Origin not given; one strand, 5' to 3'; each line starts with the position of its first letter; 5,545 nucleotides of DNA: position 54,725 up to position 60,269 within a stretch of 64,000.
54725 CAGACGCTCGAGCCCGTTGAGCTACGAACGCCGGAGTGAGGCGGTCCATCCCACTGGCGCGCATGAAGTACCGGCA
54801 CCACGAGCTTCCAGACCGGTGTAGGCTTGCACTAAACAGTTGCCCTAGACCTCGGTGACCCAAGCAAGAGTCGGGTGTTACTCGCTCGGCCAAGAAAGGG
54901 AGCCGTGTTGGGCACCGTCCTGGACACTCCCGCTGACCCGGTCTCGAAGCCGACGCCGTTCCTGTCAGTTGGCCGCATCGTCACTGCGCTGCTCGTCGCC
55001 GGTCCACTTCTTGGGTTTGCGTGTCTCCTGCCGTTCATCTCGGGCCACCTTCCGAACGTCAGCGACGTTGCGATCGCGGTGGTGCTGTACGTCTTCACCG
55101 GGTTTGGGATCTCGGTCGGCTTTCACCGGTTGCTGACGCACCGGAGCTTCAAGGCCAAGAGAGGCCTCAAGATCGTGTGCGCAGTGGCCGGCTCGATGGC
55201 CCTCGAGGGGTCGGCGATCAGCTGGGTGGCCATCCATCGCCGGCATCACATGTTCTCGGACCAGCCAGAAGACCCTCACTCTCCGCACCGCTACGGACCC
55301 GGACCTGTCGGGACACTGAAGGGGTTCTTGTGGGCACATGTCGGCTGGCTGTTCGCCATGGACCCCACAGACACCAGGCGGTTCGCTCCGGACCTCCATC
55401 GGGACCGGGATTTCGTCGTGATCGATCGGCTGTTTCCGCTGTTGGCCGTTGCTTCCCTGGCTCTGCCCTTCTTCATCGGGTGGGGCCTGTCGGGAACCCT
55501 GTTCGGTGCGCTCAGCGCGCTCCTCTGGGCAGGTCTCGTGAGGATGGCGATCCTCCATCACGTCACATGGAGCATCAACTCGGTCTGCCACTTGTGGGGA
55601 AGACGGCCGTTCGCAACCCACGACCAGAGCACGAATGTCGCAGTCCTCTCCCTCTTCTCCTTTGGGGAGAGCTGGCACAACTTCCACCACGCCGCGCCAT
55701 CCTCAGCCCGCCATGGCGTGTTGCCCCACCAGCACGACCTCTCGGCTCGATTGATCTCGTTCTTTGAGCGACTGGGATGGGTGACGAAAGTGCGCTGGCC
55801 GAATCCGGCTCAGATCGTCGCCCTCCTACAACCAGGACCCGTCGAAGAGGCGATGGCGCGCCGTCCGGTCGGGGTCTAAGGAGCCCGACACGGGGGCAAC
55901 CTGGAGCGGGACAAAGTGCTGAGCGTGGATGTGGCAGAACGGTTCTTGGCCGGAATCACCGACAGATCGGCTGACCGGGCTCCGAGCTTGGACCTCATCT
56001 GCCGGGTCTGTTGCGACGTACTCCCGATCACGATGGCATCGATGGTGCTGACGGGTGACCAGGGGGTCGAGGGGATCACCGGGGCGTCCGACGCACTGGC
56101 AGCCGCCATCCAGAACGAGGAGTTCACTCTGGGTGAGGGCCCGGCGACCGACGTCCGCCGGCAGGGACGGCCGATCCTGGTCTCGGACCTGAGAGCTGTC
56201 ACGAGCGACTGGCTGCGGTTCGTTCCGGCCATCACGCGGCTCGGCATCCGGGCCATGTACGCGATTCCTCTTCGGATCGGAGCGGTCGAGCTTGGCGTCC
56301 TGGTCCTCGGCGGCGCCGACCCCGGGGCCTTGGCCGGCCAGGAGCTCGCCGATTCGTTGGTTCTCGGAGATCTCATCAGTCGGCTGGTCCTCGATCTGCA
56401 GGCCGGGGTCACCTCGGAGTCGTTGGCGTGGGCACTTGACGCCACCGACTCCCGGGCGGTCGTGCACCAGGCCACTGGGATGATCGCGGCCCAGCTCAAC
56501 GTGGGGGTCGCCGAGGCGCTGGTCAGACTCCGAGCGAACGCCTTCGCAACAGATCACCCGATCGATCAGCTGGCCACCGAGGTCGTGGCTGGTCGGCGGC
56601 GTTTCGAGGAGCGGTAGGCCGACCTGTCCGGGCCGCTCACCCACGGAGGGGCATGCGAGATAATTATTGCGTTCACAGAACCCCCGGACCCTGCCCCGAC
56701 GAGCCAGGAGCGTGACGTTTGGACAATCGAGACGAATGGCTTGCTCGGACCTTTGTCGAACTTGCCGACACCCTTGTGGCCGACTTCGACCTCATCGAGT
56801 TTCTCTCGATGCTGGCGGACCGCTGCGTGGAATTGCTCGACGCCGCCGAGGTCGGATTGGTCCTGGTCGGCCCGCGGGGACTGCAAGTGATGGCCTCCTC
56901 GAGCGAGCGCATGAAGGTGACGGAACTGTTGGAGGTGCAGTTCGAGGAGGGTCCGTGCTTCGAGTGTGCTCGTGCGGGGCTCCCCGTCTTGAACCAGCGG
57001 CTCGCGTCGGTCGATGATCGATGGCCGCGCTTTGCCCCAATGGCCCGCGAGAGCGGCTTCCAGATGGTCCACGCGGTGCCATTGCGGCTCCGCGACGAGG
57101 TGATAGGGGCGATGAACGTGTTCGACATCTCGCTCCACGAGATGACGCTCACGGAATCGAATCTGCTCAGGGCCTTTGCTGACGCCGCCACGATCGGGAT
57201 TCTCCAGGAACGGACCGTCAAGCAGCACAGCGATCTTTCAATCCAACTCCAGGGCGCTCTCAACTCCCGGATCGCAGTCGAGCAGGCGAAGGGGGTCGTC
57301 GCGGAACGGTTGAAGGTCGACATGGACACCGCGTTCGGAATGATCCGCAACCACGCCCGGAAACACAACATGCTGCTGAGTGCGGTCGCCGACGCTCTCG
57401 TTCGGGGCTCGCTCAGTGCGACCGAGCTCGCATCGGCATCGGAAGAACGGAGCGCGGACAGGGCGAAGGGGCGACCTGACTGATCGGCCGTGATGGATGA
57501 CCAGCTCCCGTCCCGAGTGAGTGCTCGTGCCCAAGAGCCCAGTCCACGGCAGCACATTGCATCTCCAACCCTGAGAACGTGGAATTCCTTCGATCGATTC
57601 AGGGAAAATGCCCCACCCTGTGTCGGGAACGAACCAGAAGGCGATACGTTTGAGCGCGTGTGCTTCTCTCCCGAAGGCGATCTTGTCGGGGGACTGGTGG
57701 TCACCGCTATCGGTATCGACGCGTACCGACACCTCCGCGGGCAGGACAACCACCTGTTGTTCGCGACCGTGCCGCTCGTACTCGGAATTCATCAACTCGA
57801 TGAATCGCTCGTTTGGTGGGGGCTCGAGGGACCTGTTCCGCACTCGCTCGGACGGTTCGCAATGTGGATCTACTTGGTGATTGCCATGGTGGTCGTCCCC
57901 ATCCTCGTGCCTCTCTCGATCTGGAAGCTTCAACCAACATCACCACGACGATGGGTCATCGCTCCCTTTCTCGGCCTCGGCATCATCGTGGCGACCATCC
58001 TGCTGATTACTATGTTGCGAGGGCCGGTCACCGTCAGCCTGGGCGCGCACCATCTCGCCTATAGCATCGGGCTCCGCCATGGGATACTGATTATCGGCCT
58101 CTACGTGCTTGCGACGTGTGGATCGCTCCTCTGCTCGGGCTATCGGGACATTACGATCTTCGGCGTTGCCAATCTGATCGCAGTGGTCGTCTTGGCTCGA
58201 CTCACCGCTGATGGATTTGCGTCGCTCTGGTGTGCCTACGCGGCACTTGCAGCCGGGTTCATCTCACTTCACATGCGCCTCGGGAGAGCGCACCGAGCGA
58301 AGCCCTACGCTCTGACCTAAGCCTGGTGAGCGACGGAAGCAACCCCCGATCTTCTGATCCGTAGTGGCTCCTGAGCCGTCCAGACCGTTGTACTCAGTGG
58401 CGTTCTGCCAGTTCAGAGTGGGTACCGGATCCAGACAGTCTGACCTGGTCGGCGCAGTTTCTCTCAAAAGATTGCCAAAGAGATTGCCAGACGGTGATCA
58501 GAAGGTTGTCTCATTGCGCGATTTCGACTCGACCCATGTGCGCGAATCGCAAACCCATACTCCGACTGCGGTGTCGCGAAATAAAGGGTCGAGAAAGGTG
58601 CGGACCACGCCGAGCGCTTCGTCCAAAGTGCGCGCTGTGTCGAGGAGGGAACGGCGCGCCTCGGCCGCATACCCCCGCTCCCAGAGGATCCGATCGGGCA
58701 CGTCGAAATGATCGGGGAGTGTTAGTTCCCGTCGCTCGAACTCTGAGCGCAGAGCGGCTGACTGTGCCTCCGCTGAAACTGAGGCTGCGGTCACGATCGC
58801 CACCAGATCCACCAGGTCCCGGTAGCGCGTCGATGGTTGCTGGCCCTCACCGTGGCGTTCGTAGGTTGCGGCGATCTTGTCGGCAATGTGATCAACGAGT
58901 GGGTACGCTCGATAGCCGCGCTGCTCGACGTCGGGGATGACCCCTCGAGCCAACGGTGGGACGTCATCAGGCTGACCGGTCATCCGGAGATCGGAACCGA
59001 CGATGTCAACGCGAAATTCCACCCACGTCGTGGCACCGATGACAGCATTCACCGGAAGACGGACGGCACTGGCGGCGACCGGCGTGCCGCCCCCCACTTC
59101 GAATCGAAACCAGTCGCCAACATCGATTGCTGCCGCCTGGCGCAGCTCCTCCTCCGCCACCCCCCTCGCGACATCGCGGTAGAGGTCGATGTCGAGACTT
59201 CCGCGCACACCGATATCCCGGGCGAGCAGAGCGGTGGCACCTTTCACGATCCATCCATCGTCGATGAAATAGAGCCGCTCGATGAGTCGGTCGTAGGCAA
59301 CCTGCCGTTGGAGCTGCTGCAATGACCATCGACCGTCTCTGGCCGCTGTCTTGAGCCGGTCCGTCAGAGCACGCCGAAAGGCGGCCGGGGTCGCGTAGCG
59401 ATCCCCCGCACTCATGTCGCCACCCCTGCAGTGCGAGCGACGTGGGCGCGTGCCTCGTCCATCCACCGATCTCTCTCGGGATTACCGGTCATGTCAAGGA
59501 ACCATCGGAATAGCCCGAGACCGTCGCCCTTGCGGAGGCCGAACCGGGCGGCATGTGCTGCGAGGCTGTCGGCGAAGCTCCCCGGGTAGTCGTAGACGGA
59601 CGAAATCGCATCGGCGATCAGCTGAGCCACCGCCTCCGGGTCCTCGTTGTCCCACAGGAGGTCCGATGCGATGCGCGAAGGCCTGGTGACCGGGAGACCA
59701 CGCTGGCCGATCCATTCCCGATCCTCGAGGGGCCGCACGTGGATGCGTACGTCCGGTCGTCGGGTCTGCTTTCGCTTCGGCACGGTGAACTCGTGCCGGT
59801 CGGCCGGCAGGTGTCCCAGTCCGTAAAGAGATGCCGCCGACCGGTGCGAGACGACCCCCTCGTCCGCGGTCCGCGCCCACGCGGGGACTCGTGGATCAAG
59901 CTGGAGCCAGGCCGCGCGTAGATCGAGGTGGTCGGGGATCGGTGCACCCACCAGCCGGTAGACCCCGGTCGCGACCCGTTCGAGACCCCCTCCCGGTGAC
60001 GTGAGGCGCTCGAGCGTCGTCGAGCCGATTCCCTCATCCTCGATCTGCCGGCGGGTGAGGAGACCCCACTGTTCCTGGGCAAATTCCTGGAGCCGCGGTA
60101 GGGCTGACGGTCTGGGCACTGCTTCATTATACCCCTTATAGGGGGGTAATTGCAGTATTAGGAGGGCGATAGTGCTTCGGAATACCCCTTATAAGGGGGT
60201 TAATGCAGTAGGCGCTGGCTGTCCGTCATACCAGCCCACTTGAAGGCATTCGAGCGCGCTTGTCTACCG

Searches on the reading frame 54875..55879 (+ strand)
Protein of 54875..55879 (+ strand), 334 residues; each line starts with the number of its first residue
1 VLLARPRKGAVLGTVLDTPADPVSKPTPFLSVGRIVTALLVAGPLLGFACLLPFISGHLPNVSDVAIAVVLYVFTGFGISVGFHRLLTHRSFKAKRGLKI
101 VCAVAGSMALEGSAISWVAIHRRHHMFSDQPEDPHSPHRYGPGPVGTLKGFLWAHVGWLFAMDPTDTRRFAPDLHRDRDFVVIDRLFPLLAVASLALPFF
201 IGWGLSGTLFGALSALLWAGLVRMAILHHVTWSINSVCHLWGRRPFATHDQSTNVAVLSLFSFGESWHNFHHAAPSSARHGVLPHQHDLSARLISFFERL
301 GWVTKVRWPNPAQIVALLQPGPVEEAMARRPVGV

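Call 54: search_protein_families(library=pfam, proteins=[window:54875-55879:+], max_evalue=0.001)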
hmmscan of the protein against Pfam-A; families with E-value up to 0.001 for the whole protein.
window:54875-55879:+ (334 aa): 1 family
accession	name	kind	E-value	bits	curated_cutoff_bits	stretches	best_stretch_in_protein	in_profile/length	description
PF00487.30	FA_desaturase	-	1.9e-16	61.1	29.7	1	67-288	8-236/253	Fatty acid desaturase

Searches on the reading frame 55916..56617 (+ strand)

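Call 54: search_protein_families(library=pfam, proteins=[window:55916-56617:+], max_evalue=0.001)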
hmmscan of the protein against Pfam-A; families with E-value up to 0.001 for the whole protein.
window:55916-56617:+ (233 aa): 3 families
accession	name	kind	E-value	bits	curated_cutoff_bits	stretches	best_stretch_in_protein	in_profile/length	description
PF13185.12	GAF_2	-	7.7e-10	39.6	28.6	1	25-143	8-120/136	GAF domain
PF03861.19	ANTAR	-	2.5e-07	30.8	27.3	1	176-224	6-54/54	ANTAR domain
PF01590.32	GAF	-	2e-05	25.6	22.4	1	25-136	6-112/133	GAF domain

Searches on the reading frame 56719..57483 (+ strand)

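Call 54: search_protein_families(library=pfam, proteins=[window:56719-57483:+], max_evalue=0.001)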
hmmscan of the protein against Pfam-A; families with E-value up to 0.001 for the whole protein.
window:56719-57483:+ (254 aa): 4 families
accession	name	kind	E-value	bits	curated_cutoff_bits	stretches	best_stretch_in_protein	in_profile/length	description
PF03861.19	ANTAR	-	1.8e-14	53.6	27.3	1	176-228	2-54/54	ANTAR domain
PF13185.12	GAF_2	-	2.8e-12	47.4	28.6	1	25-161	4-135/136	GAF domain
PF01590.32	GAF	-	2.3e-09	38.3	22.4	1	24-159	1-131/133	GAF domain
PF13492.12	GAF_3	-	2.5e-06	28.4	27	1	27-161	4-127/129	GAF domain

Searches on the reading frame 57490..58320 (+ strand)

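Call 54: search_protein_families(library=pfam, proteins=[window:57490-58320:+], max_evalue=0.001)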
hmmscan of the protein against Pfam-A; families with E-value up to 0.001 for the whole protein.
window:57490-58320:+ (276 aa): 1 family
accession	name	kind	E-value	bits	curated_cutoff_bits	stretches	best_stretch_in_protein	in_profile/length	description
PF20334.3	DUF6629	-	1.3e-28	100.6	27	1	57-267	1-201/209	Family of unknown function (DUF6629)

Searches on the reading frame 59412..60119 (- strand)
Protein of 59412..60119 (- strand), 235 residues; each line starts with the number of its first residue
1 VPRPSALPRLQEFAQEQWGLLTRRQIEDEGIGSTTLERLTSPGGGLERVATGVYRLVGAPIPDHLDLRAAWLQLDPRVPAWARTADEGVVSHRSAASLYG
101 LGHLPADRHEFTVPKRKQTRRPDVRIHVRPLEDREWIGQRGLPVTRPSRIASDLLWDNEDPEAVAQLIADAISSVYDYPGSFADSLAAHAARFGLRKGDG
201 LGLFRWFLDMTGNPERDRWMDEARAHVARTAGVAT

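Call 3: search_protein_families(library=pfam, proteins=[window:59412-60119:-], max_evalue=0.01)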
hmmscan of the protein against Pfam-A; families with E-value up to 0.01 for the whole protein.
window:59412-60119:- (235 aa): 1 family
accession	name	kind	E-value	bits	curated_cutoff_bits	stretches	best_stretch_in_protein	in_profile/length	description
PF13338.12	AbiEi_4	-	6.5e-06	26.6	25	1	9-57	2-49/49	Transcriptional regulator, AbiEi antitoxin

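Call 4: search_protein_families(library=ncbifam, proteins=[window:59412-60119:-], max_evalue=0.01)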
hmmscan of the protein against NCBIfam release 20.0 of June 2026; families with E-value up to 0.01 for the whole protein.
window:59412-60119:- (235 aa): 0 families

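Call 5: search_protein_families(library=padloc, proteins=[window:59412-60119:-], max_evalue=0.01)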
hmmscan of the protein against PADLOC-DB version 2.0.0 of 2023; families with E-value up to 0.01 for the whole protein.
window:59412-60119:- (235 aa): 12 families
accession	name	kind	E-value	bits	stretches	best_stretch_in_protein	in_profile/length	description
PDLC02231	AbiEi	-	3.1e-71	238.4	1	1-224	1-222/280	AbiEi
PDLC02244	AbiEi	-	1.5e-42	143.9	1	3-213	3-216/292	AbiEi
PDLC02259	AbiEi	-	8.9e-32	108.1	1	20-198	1-180/191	AbiEi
PDLC02249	AbiEi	-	2.3e-30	103.8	1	8-175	6-162/184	AbiEi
PDLC02228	AbiEi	-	2.4e-30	103.4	1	7-173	27-179/216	AbiEi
PDLC02260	AbiEi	-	6.7e-23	79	1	8-144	5-130/131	AbiEi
PDLC02225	AbiEi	-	2.5e-11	41.7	1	9-127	9-109/198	AbiEi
PDLC02265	AbiEi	-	3.8e-08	31.3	1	10-122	7-106/198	AbiEi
PDLC02275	AbiEi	-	1.9e-06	26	1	17-126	9-106/184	AbiEi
PDLC02283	AbiEi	-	2.3e-06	25.5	1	11-71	11-69/201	AbiEi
PDLC02239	AbiEi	-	0.0003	18.6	1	21-123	12-100/195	AbiEi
PDLC02256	AbiEi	-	0.00087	17.3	1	15-64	11-59/174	AbiEi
